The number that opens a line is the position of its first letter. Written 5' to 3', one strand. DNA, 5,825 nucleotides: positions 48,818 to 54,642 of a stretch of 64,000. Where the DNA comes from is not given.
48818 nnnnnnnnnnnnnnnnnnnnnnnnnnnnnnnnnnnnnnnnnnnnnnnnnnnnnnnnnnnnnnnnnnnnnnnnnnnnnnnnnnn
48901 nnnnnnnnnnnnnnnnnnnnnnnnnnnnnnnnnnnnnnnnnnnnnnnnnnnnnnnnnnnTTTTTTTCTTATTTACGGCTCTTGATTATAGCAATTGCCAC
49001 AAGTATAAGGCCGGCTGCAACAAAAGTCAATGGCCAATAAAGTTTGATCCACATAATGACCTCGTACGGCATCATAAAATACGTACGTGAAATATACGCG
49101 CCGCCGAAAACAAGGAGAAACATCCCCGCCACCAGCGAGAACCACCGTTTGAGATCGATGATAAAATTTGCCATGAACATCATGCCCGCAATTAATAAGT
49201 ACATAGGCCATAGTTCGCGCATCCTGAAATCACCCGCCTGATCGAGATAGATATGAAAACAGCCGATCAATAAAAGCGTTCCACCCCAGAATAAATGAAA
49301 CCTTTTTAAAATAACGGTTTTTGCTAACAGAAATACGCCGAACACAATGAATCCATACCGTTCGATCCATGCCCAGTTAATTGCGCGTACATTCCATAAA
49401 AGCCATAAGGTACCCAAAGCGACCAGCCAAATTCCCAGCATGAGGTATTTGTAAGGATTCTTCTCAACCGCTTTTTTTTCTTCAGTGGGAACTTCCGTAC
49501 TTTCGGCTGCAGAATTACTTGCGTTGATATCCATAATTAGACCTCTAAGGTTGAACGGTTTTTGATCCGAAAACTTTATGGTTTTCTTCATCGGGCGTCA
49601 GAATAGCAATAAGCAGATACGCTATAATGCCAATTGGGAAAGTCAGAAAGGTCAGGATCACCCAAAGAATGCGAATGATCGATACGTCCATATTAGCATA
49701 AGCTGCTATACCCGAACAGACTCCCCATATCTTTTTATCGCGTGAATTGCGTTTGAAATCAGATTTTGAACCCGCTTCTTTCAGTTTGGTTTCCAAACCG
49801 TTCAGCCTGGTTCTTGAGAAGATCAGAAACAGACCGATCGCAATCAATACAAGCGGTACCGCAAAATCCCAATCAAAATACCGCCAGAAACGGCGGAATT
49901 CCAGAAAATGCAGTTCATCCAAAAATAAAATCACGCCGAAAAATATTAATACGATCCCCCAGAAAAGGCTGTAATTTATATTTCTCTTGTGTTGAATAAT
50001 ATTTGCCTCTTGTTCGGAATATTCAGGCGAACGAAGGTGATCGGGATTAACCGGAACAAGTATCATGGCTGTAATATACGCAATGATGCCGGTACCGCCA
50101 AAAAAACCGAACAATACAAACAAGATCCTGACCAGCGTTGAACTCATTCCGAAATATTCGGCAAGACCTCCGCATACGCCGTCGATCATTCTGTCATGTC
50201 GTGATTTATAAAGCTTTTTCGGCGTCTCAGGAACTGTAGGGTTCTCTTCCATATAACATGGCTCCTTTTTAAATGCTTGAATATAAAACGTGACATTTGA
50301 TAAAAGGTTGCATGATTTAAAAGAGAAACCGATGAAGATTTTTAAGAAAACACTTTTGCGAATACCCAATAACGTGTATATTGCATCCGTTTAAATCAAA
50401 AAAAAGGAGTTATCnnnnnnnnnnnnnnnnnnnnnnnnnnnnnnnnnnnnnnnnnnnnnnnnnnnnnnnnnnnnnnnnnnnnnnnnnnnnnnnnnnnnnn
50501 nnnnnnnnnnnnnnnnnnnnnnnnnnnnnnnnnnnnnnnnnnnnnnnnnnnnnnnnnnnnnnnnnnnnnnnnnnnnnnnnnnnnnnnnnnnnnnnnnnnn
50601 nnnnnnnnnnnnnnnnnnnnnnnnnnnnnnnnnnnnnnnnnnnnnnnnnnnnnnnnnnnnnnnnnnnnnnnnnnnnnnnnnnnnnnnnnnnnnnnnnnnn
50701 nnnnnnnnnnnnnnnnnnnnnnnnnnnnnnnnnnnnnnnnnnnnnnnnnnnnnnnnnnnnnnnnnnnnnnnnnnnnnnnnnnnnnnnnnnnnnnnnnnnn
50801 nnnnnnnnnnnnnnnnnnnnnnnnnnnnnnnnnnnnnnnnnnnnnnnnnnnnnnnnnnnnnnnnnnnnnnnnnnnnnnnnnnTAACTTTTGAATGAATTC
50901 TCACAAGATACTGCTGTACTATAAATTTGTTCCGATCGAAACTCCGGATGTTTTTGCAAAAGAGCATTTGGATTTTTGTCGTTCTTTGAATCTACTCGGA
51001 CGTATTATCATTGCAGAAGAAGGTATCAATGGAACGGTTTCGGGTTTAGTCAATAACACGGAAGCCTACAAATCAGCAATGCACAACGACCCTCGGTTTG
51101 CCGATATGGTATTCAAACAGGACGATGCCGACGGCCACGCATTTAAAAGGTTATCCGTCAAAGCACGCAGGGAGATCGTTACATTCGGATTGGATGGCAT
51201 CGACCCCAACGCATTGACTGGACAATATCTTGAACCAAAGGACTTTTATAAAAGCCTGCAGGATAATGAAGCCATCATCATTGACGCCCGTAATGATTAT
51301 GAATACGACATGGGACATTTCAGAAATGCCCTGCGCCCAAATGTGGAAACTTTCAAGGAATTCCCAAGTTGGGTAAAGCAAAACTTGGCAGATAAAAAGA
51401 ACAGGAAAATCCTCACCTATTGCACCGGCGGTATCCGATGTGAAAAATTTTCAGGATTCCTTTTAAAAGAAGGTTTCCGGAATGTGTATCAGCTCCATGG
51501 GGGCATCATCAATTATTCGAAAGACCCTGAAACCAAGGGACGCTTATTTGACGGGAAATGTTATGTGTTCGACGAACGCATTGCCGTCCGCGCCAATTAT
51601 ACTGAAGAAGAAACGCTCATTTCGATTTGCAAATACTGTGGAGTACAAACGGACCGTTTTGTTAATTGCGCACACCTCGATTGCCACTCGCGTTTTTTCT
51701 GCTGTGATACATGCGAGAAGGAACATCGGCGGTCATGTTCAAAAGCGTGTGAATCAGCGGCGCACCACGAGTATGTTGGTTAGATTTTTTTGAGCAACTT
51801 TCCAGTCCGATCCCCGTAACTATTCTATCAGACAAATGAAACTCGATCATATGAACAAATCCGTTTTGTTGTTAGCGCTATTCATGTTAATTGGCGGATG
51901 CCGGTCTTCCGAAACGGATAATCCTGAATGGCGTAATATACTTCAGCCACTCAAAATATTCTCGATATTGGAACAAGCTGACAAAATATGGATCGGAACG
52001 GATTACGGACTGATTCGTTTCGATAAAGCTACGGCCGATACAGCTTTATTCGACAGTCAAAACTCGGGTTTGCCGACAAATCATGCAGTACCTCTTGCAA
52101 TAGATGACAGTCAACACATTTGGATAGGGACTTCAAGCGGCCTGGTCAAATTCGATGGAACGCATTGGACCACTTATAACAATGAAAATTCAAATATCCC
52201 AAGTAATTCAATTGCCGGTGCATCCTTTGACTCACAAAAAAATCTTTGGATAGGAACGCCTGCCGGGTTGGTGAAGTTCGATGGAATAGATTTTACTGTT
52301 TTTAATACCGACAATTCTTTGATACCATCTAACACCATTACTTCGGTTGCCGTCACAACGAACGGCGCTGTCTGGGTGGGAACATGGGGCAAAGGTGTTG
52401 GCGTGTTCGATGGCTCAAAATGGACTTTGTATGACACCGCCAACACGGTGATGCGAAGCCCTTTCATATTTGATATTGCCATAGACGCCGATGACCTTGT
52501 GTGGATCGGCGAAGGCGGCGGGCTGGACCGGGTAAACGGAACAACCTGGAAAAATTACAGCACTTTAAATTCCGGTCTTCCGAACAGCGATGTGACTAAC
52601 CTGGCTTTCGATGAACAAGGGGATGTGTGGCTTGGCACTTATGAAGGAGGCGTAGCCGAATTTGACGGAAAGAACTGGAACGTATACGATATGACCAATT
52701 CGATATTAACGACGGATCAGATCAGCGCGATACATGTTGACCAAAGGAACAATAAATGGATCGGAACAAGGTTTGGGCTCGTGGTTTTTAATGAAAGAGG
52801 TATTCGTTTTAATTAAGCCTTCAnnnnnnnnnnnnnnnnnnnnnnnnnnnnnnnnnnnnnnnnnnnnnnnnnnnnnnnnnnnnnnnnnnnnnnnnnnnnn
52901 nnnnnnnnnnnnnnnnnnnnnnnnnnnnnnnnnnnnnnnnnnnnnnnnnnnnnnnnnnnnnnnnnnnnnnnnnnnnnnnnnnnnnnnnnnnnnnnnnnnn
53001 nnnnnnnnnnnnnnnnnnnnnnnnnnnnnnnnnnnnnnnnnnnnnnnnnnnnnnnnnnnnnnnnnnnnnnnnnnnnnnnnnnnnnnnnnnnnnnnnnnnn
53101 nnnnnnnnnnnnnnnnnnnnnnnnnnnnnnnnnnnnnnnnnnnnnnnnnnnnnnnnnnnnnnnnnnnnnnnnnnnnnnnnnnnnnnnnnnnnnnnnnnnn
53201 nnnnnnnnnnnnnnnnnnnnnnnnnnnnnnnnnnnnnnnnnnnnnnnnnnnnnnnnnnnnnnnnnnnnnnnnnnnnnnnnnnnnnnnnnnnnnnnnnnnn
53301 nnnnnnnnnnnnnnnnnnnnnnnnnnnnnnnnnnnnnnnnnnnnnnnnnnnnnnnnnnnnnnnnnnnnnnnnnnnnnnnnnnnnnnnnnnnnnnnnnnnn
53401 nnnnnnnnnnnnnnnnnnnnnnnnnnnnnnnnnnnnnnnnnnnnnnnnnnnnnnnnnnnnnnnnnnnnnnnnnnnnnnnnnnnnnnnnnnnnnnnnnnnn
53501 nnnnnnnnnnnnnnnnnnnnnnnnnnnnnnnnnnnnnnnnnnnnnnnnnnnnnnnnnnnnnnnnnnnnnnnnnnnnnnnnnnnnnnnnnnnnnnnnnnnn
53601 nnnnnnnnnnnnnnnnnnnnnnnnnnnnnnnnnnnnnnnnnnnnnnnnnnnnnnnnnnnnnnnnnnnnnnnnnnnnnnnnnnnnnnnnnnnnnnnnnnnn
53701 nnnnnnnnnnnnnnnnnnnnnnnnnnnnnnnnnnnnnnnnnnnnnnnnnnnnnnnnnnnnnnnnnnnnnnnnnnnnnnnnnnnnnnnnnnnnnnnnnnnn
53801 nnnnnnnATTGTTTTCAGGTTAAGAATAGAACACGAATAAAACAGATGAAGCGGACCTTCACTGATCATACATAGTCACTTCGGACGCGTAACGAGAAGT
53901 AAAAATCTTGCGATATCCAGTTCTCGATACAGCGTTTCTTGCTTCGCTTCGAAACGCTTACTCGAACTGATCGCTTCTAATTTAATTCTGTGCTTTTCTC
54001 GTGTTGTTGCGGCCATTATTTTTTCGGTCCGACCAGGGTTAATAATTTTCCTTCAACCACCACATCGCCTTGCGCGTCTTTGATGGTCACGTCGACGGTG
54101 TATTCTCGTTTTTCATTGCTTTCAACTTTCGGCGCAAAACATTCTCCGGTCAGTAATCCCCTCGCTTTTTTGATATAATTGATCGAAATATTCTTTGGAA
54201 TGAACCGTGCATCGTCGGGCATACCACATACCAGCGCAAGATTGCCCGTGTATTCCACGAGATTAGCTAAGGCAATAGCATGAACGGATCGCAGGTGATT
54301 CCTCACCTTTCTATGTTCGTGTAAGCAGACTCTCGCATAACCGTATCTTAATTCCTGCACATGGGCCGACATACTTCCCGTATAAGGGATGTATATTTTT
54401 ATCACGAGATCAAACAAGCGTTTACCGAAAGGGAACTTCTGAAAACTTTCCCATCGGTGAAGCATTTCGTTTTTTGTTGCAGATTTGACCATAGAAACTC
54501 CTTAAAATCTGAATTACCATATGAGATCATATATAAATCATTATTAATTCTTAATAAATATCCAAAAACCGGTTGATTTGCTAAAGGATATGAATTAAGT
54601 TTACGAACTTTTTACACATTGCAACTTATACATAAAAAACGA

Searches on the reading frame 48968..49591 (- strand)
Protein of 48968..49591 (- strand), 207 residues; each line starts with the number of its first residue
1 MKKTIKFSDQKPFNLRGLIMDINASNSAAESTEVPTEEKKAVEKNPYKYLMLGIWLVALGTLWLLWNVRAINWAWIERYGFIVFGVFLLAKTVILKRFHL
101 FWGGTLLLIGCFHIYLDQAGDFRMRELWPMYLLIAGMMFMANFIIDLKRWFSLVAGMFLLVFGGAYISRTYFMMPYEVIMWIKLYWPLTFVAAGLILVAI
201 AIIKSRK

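Call 16: search_protein_families(library=pfam, proteins=[window:48968-49591:-], max_evalue=0.001)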
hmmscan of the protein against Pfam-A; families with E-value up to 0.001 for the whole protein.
window:48968-49591:- (207 aa): 1 family
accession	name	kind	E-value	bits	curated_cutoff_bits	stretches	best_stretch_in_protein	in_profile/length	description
PF18917.5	LiaI-LiaF-like_TM1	-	2e-06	28.2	27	1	153-197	1-41/42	LiaI-LiaF-like transmembrane region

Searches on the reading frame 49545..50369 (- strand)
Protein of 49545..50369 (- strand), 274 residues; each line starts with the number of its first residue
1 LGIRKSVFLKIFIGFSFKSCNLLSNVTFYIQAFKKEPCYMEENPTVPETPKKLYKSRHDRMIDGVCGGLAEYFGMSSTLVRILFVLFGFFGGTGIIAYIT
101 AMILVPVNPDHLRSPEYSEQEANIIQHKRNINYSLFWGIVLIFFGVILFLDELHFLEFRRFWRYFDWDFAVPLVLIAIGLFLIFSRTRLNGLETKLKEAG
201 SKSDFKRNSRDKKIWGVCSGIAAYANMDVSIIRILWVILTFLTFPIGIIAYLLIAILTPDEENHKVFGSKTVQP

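Call 16: search_protein_families(library=pfam, proteins=[window:49545-50369:-], max_evalue=0.001)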
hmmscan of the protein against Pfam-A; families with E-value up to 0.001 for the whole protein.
window:49545-50369:- (274 aa): 2 families
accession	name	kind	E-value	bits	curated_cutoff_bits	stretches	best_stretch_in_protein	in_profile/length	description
PF04024.17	PspC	-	1.4e-41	140.5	25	2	51-107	1-57/58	PspC domain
PF18917.5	LiaI-LiaF-like_TM1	-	1.6e-06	28.5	27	1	135-183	1-42/42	LiaI-LiaF-like transmembrane region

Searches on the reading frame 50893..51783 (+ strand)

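Call 64: search_protein_families(library=pfam, proteins=[window:50893-51783:+], max_evalue=0.0001)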
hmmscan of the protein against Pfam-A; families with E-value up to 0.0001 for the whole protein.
window:50893-51783:+ (296 aa): 3 families
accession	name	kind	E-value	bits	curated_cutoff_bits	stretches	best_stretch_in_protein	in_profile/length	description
PF17773.7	UPF0176_N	-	4.9e-27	94.6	26.2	1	5-95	2-92/92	UPF0176 acylphosphatase like domain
PF12368.13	Rhodanese_C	-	8e-17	61.8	26.9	1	220-287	1-66/66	Rhodanase C-terminal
PF00581.25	Rhodanese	-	3.3e-14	53.6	22.2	1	115-209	2-100/102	Rhodanese-like domain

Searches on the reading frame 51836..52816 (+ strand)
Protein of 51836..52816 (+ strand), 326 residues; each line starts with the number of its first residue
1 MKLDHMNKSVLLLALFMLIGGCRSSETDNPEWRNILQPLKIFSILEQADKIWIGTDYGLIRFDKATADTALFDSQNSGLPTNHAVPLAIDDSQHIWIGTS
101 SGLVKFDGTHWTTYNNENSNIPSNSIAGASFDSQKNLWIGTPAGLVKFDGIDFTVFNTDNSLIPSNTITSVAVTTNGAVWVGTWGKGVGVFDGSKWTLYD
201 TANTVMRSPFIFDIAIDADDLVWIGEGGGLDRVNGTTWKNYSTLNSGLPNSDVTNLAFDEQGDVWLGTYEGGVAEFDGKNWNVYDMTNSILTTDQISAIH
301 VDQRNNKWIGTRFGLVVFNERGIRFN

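Call 64: search_protein_families(library=pfam, proteins=[window:51836-52816:+], max_evalue=0.0001)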
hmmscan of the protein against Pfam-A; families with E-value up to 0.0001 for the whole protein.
window:51836-52816:+ (326 aa): 2 families
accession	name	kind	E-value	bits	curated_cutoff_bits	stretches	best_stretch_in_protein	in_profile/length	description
PF07494.17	Reg_prop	-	4.3e-24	81.9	20.4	0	247-269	1-23/24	Two component regulator propeller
PF23748.1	Beta-prop_LRRK2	-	2e-05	24.2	26.9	0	163-204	271-312/359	LRRK2 beta propeller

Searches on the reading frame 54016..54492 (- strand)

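Call 15: search_protein_families(library=pfam, proteins=[window:54016-54492:-], max_evalue=0.001)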
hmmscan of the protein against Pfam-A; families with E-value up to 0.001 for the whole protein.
window:54016-54492:- (158 aa): 1 family
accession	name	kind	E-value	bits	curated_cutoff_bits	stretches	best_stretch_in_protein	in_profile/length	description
PF14539.12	DUF4442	-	8.4e-32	110.6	25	1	23-150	1-128/132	Domain of unknown function (DUF4442)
